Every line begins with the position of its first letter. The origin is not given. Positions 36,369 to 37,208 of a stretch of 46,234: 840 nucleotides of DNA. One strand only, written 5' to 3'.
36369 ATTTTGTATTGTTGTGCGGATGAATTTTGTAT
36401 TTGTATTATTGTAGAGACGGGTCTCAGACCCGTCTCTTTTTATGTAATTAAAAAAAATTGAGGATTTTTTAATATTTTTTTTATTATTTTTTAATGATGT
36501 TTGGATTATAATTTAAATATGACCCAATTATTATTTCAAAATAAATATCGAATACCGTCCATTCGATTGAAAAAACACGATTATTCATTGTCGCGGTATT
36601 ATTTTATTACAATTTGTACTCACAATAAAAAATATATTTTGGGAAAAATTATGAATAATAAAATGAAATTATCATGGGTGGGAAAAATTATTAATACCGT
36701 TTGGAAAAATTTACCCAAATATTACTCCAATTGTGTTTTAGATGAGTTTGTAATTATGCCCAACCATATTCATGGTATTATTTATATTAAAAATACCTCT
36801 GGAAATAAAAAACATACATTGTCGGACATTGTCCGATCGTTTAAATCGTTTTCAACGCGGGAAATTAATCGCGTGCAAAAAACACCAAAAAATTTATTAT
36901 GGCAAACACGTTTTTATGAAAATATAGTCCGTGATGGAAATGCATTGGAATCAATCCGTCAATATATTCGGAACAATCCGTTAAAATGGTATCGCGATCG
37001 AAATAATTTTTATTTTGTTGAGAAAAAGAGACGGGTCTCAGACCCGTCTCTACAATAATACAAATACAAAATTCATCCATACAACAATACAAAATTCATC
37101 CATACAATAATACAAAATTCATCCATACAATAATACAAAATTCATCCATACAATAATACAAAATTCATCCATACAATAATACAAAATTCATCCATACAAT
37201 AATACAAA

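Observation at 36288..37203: RAYT-like HUH transposase gene framed by identical palindromes and by inverted arrays of 23-bp tandem repeats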

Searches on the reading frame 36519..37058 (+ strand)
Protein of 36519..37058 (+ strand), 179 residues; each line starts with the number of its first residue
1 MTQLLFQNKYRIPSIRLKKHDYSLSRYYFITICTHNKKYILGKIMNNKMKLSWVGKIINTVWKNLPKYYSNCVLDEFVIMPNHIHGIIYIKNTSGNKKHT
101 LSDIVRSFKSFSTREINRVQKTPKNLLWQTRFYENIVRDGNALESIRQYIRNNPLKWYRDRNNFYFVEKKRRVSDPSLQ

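Call 4: search_protein_families(library=pfam, proteins=[window:36519-37058:+], max_evalue=0.1)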
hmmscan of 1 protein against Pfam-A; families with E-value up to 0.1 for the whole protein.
window:36519-37058:+ (179 aa): 1 family
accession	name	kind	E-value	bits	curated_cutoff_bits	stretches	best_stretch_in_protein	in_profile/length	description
PF01797.21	Y1_Tnp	-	2.5e-10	40.9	23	1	34-153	13-121/121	Transposase IS200 like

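Call 5: search_protein_families(library=ncbifam, proteins=[window:36519-37058:+], max_evalue=0.1)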
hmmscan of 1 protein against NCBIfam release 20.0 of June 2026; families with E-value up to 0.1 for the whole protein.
window:36519-37058:+ (179 aa): 3 families
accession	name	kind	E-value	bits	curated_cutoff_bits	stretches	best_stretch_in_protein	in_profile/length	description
NF047646.1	REP_Tyr_transpos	equivalog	3e-19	69.4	80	1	23-156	7-133/146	REP-associated tyrosine transposase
NF033573.1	transpos_IS200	equivalog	2.7e-06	27.6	55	1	18-152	4-126/126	IS200/IS605 family transposase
NF045593.1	bilirub_TF_BilQ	equivalog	0.013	15.3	125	1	58-122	8-71/135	bilirubin utilization transcriptional regulator BilQ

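Call 7: search_solved_structures(query=window:36519-37058:+, max_evalue=1, show_alignments=2)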
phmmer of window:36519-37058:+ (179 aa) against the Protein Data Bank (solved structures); distinct sequences matched with E-value up to 1: 1.
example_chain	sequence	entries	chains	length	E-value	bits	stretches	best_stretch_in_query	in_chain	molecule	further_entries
3nqw_A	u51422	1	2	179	0.26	13.9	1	70-173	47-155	CG11900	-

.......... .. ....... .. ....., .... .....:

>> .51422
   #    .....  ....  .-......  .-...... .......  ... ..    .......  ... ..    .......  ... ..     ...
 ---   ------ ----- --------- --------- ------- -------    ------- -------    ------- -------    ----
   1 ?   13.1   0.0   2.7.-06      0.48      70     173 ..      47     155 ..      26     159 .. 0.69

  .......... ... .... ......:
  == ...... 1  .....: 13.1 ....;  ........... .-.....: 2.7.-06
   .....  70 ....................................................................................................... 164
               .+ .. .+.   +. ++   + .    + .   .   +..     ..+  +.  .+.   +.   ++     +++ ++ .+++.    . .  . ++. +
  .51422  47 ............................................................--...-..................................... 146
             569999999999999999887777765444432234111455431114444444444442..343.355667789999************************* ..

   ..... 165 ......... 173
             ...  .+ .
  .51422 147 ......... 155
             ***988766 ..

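Call 12: find_homologous_proteins(query=window:36519-37058:+)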
Query window:36519-37058:+ (179 aa): 1031 proteins with E <= 0.001 among 1038 candidates; the best 120 are listed.
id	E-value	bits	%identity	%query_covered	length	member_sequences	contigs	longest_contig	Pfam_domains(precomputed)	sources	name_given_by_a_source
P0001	4.1e-85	302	100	75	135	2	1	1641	PF01797.22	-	-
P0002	4.4e-47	178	56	92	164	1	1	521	PF01797.22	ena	-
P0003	8.0e-46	174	54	92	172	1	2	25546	-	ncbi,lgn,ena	-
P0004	2.9e-45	172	51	89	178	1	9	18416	PF01797.22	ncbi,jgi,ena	-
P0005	1.8e-44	169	46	87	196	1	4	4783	PF01797.22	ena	-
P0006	6.0e-44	168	40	63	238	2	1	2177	PF01797.22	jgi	jgi:putative transposase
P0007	1.5e-43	166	50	87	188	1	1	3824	PF01797.22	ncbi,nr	ncbi:MAG: transposase [Parcubacteria group bacterium LiPW_72]|nr:MAG: transposase [Parcubacteria gro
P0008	1.9e-42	163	43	91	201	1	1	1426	PF01797.22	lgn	-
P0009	2.7e-42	162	41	87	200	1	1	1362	PF01797.22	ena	-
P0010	1.3e-41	160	49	84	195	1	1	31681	PF01797.22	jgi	jgi:REP element-mobilizing transposase RayT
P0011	4.9e-41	158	37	84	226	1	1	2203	PF01797.22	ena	-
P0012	5.5e-41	158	37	84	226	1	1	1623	PF01797.22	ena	-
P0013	1.1e-40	157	50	82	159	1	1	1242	PF01797.22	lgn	-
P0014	1.9e-40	156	42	88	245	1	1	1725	PF01797.22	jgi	jgi:putative transposase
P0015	2.4e-40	156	40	84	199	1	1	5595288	PF01797.22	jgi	jgi:putative transposase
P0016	2.5e-40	156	36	84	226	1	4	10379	PF01797.22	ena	-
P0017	2.9e-40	156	41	91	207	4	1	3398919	PF01797.22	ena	-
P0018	4.2e-40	155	42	87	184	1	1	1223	PF01797.22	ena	-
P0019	4.5e-40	155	40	89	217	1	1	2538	PF01797.22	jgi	-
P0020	8.6e-40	154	39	84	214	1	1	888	PF01797.22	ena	-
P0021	9.5e-40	154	36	84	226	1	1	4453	PF01797.22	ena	-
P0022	1.3e-39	153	38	84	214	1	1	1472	PF01797.22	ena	-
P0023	1.7e-39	153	38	84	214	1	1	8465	PF01797.22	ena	-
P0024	1.8e-39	153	38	84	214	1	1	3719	PF01797.22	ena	-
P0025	1.9e-39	153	48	87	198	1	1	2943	PF01797.22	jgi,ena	-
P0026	2.9e-39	152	47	84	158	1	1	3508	PF01797.22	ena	-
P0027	3.5e-39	152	42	91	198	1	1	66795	PF01797.22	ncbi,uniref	ncbi:transposase [Meiothermus sp.]|uniref:transposase n=1 Tax=Meiothermus sp. TaxID=1955249 RepID=UP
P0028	4.3e-39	152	46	88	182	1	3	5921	PF01797.22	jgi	jgi:putative transposase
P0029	6.6e-39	151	43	88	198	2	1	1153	PF01797.22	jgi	jgi:putative transposase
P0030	7.6e-39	151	35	84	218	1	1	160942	PF01797.22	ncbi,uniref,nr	ncbi:transposase [Anabaena sp. UHCC 0451]|uniref:transposase n=1 Tax=Anabaena sp. UHCC 0451 TaxID=20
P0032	1.3e-38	150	44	90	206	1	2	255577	PF01797.22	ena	-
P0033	1.4e-38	150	48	45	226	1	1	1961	PF01797.22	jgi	-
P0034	1.5e-38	150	41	91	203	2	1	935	PF01797.22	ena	-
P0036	1.6e-38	150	42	84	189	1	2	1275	PF01797.22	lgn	-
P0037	2.1e-38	149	48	83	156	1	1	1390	PF01797.22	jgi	jgi:REP element-mobilizing transposase RayT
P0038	2.4e-38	149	45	84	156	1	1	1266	PF01797.22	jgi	jgi:REP element-mobilizing transposase RayT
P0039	2.4e-38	149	46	88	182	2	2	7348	PF01797.22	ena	-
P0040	2.6e-38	149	42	93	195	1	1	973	PF01797.22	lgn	-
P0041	2.9e-38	149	41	91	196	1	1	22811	PF01797.22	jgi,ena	-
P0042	3.5e-38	149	36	84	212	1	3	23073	PF01797.22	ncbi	ncbi:MAG: transposase [Sphaerospermopsis kisseleviana]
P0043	3.7e-38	149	44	89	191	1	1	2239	PF01797.22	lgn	-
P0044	5.1e-38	148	46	84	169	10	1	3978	PF01797.22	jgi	jgi:putative transposase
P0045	5.3e-38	148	52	86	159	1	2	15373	PF01797.22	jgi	jgi:putative transposase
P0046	6.0e-38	148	40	83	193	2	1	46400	PF01797.22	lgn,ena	-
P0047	6.8e-38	148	46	87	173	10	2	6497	PF01797.22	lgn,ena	-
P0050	1.3e-37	147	43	84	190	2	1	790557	PF01797.22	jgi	jgi:REP element-mobilizing transposase RayT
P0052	2.9e-37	146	43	94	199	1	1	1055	PF01797.22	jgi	jgi:putative transposase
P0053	3.1e-37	146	43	91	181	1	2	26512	PF01797.22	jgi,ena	jgi:REP element-mobilizing transposase RayT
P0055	3.2e-37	146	43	92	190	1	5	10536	PF01797.22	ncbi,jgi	jgi:putative transposase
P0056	4.3e-37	145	41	87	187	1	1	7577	PF01797.22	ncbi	-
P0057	5.3e-37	145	41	89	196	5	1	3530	PF01797.22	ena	-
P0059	7.5e-37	144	42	85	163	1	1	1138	PF01797.22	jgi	jgi:putative transposase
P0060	8.8e-37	144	48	87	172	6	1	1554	PF01797.22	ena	-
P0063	1.4e-36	144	42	89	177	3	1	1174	PF01797.22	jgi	jgi:REP element-mobilizing transposase RayT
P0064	2.2e-36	143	44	84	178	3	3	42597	PF01797.22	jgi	jgi:REP element-mobilizing transposase RayT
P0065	2.2e-36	143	38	83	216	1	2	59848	PF01797.22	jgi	jgi:putative transposase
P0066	2.6e-36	143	39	86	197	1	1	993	PF01797.22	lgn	-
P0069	3.0e-36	142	30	83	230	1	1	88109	PF01797.22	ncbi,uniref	ncbi:transposase [Pantanalinema rosaneae CENA516]|uniref:transposase n=1 Tax=Pantanalinema rosaneae 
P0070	3.2e-36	142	49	83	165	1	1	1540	PF01797.22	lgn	-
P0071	3.6e-36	142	37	85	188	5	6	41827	PF01797.22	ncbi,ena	-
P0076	5.8e-36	142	38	89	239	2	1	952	PF01797.22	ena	-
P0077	7.0e-36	141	48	83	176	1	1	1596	PF01797.22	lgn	-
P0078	7.5e-36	141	44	84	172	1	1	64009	PF01797.22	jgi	jgi:REP element-mobilizing transposase RayT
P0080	8.8e-36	141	45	84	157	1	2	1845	PF01797.22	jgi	jgi:putative transposase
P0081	8.8e-36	141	40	87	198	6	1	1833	PF01797.22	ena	-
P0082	9.0e-36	141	38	89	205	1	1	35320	PF01797.22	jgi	jgi:putative transposase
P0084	1.2e-35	140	35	83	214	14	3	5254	PF01797.22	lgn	-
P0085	1.4e-35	140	45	84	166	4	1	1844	PF01797.22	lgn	-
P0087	1.5e-35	140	39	83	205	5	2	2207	PF01797.22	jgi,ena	jgi:putative transposase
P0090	2.0e-35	140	45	84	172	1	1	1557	PF01797.22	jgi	-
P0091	2.8e-35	139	41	84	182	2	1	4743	PF01797.22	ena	-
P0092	3.5e-35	139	42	91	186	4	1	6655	PF01797.22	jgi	-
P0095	7.1e-35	138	42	88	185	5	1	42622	PF01797.22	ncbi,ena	-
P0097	7.3e-35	138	45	89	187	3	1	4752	PF01797.22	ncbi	-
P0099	8.0e-35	138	40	88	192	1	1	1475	PF01797.22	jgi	jgi:putative transposase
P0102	9.8e-35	138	43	84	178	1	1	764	PF01797.22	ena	-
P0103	1.0e-34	137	40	84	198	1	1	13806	PF01797.22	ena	-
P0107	1.4e-34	137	45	86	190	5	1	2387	PF01797.22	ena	-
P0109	1.4e-34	137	38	84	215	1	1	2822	PF01797.22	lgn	-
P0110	1.5e-34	137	40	86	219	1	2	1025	PF01797.22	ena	-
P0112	1.6e-34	137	49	83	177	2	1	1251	PF01797.22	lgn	-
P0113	1.6e-34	137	42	84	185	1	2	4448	PF01797.22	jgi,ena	-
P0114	1.8e-34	137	39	89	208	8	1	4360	PF01797.22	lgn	-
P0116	2.0e-34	136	45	84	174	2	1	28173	PF01797.22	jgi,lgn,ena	-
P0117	2.1e-34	136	39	90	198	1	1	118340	PF01797.22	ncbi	-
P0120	2.2e-34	136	39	84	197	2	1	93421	PF01797.22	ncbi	-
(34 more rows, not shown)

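Call 17: find_encoding_contigs(protein=P0001, flank=10000)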
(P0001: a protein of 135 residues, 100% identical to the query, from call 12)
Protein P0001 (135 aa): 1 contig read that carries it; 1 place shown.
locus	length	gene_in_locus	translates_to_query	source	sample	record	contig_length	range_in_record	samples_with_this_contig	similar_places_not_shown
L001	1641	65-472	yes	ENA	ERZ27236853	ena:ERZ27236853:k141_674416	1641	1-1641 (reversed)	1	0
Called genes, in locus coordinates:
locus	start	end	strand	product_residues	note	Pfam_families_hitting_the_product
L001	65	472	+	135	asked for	PF01797:Y1_Tnp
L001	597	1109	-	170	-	PF07963:N_methyl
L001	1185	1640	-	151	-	?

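Call 19: find_encoding_contigs(protein=P0003, flank=3000)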
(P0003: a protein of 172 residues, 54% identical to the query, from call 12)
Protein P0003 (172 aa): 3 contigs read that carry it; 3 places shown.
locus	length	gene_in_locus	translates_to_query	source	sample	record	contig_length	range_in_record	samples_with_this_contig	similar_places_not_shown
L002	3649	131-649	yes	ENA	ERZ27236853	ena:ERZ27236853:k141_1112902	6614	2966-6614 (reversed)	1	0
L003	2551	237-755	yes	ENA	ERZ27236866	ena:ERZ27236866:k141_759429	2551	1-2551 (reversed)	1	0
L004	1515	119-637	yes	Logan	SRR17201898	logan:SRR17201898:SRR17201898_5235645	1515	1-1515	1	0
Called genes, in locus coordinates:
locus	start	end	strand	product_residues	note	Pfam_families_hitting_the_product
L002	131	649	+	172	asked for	-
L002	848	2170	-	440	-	-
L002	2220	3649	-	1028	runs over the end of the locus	-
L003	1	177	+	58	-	?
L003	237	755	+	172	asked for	-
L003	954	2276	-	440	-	-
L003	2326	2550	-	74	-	?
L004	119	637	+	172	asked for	-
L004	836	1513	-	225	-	?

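Call 20: find_encoding_contigs(protein=P0004, flank=3000, max_places=10)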
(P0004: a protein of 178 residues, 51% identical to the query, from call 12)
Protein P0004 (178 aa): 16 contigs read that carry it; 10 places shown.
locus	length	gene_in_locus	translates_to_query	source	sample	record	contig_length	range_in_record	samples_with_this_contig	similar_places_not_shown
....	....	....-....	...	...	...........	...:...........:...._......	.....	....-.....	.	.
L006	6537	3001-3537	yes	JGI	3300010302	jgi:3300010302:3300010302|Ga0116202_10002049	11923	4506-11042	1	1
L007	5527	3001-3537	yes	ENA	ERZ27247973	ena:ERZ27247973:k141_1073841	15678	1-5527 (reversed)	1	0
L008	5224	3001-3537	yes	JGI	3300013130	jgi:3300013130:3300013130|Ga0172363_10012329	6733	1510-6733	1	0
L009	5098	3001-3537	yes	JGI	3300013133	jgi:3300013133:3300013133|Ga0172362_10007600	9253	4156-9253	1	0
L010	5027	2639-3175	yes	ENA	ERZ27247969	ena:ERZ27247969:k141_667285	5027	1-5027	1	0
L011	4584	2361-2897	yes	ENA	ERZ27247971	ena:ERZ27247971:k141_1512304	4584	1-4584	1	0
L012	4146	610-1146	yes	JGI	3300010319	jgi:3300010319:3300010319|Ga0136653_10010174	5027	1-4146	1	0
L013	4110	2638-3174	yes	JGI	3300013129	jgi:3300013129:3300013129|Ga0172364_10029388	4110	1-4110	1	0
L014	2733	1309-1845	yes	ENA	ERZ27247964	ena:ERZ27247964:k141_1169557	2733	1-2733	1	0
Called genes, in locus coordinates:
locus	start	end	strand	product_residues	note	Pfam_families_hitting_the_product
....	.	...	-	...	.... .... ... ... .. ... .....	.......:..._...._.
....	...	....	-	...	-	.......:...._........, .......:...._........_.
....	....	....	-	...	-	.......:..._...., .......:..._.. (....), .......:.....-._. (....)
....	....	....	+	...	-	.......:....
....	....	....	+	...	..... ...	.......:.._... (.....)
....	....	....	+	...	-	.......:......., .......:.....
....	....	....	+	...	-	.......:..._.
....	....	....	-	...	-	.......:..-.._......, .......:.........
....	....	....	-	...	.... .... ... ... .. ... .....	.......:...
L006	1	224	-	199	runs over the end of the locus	PF00300:His_Phos_1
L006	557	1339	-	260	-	PF01061:ABC2_membrane, PF12698:ABC2_membrane_3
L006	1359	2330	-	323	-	PF00005:ABC_tran, PF13304:AAA_21 (weak), PF13732:DrrA1-3_C (weak)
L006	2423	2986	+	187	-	PF01928:CYTH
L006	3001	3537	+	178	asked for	PF01797:Y1_Tnp (faint)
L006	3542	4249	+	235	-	PF12961:DUF3850, PF00293:NUDIX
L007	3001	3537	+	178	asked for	PF01797:Y1_Tnp (faint)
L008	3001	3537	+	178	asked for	PF01797:Y1_Tnp (faint)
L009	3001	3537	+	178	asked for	PF01797:Y1_Tnp (faint)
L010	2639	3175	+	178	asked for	PF01797:Y1_Tnp (faint)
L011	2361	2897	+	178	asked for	PF01797:Y1_Tnp (faint)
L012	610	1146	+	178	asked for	PF01797:Y1_Tnp (faint)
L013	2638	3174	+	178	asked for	PF01797:Y1_Tnp (faint)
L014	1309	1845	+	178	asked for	PF01797:Y1_Tnp (faint)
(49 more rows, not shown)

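Call 21: find_encoding_contigs(protein=P0005, flank=3000)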
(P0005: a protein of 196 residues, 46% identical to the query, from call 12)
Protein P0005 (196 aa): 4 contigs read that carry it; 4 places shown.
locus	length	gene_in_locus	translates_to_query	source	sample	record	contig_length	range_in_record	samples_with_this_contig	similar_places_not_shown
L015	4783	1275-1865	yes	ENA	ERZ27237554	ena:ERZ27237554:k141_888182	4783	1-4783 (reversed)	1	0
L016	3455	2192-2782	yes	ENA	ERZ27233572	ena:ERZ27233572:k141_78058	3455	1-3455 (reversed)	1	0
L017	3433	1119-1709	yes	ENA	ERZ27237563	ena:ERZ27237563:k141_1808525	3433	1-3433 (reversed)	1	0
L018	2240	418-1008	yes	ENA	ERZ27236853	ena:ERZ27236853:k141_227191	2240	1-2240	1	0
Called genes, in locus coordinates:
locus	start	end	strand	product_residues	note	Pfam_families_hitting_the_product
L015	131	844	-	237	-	PF18917:LiaI-LiaF-like_TM1 (faint), PF22570:LiaF-TM, PF09922:LiaF-like_C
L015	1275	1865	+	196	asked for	PF01797:Y1_Tnp (faint)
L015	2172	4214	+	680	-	PF00133:tRNA-synt_1, PF09334:tRNA-synt_1g, PF19303:Anticodon_3, PF08264:Anticodon_1 (weak), PF01588:tRNA_bind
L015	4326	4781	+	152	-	?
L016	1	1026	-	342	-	?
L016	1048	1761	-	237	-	PF18917:LiaI-LiaF-like_TM1 (faint), PF22570:LiaF-TM, PF09922:LiaF-like_C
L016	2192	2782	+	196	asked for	PF01797:Y1_Tnp (faint)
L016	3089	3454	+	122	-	?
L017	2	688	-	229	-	?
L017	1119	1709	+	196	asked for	PF01797:Y1_Tnp (faint)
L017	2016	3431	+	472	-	?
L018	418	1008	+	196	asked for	PF01797:Y1_Tnp (faint)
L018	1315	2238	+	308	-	?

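Call 28: find_related_loci(query=A1, collection=genome_contigs, flank=2500)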
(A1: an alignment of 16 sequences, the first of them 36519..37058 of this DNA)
Query A1 (179 aa) in genome_contigs; peptide patterns used: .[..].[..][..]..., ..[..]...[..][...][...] (x = any residue, [..] = any of these).
599 stretches matched a pattern (row limit reached: there are more); 586 encode a relative of the query (tblastn E <= 1e-3); the best 80 are kept; 80 distinct loci.
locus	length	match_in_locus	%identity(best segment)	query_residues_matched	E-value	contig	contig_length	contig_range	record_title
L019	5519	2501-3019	44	1-163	8e-46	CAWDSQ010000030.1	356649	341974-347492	MAG: uncultured delta proteobacterium isolate MFD04716.bin.2.188 genome assembly, contig: contig_63421, whole genome sho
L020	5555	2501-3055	40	14-176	1e-43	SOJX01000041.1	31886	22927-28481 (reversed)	MAG: Planctomycetota bacterium isolate E44_bin39 NODE_358_length_31886_cov_8.352172, whole genome shotgun sequence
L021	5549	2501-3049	42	9-163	1e-43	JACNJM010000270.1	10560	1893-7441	MAG: Anaerolineae bacterium isolate NIOZ-UU35 NIOZ-UU_NODE_7884_length_10560_cov_15.8514, whole genome shotgun sequence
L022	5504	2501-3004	43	14-163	3e-43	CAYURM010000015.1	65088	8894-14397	MAG TPA_asm: uncultured Anaerolineaceae bacterium isolate SRP241326_co4_46 genome assembly, contig: NODE_718_length_6508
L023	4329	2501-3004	42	9-164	5e-43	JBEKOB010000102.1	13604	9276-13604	MAG: Bacteroidota bacterium isolate SPRUCE 430 SPRUCE_430_102, whole genome shotgun sequence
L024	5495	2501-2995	45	16-163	7e-43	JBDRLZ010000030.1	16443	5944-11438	MAG: bacterium isolate MEGAHIT-group-1.804 k141_11899968, whole genome shotgun sequence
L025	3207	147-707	44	6-157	2e-42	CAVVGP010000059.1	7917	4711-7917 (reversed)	MAG: uncultured Bacteroidales bacterium isolate MFD01188.bin.3.138 genome assembly, contig: contig_15791, whole genome s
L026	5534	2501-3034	41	11-163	3e-42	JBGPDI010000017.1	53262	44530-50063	MAG: Candidatus Acidiferrum sp. isolate OBJ_0618_050_28 k141_5806336_length_53262_cov_13.9625, whole genome shotgun sequ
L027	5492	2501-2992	42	14-167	3e-42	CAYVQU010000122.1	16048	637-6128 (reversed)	MAG TPA_asm: uncultured Anaerolineales bacterium isolate SRP077602_co7_51 genome assembly, contig: NODE_17617_length_160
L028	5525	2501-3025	41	7-164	6e-42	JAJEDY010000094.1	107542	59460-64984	MAG: Candidatus Latescibacterota bacterium isolate p16x33bins.50 k141_69376, whole genome shotgun sequence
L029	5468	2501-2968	46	16-160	1e-41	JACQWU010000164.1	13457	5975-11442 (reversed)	MAG: Candidatus Desantisbacteria bacterium isolate NC_groundwater_1497_Pr4_B-0.1um_33_3 SR1-18-B1_scaffold_235205, whole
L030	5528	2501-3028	43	14-161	1e-41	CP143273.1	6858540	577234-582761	MAG: Phormidium sp. isolate R1S1 chromosome, complete genome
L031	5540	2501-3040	43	5-162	3e-41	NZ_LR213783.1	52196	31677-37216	Hyella patelloides LEGE 07179 isolate 1, whole genome shotgun sequence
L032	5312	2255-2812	43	8-162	2e-41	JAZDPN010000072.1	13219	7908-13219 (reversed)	MAG: Patescibacteria group bacterium isolate MEGAHIT-group-0.84 k141_17933968, whole genome shotgun sequence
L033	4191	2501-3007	40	9-163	4e-41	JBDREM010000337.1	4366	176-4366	MAG: Planctomycetota bacterium isolate MEGAHIT-group-1.315 k141_6071227, whole genome shotgun sequence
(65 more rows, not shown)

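Call 37: find_related_loci(query=A3, collection=metagenome_contigs, flank=1500)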
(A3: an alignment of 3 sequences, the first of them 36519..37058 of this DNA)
Query A3 (179 aa) in metagenome_contigs; peptide patterns used: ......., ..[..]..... (x = any residue, [..] = any of these).
600 stretches matched a pattern (row limit reached: there are more); 470 encode a relative of the query (tblastn E <= 1e-3); the best 80 are kept; 80 distinct loci.
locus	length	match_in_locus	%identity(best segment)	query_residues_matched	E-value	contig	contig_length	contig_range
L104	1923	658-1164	47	1-163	9e-45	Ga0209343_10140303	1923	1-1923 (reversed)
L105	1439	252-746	42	14-160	2e-44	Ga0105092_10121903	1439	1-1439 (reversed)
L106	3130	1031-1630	38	5-163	3e-43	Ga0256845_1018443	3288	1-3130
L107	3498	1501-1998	45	15-179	5e-43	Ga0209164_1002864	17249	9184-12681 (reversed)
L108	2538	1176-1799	40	5-163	8e-43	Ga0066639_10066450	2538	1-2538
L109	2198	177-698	42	2-163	4e-42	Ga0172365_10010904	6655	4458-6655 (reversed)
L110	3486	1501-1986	39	14-160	3e-41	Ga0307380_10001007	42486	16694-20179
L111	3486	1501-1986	39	14-160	3e-41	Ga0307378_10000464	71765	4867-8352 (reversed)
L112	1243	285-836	40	14-167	1e-42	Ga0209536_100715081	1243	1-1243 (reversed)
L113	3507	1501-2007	44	8-162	2e-40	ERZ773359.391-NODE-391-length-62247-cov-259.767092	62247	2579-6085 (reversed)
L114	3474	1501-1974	45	14-163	1e-40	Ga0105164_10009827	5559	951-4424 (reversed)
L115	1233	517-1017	40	14-163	2e-41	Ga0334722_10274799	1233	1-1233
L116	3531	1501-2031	38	14-163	4e-40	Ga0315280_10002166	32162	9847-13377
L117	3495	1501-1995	43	6-163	9e-40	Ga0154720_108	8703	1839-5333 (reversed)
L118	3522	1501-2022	43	5-163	5e-40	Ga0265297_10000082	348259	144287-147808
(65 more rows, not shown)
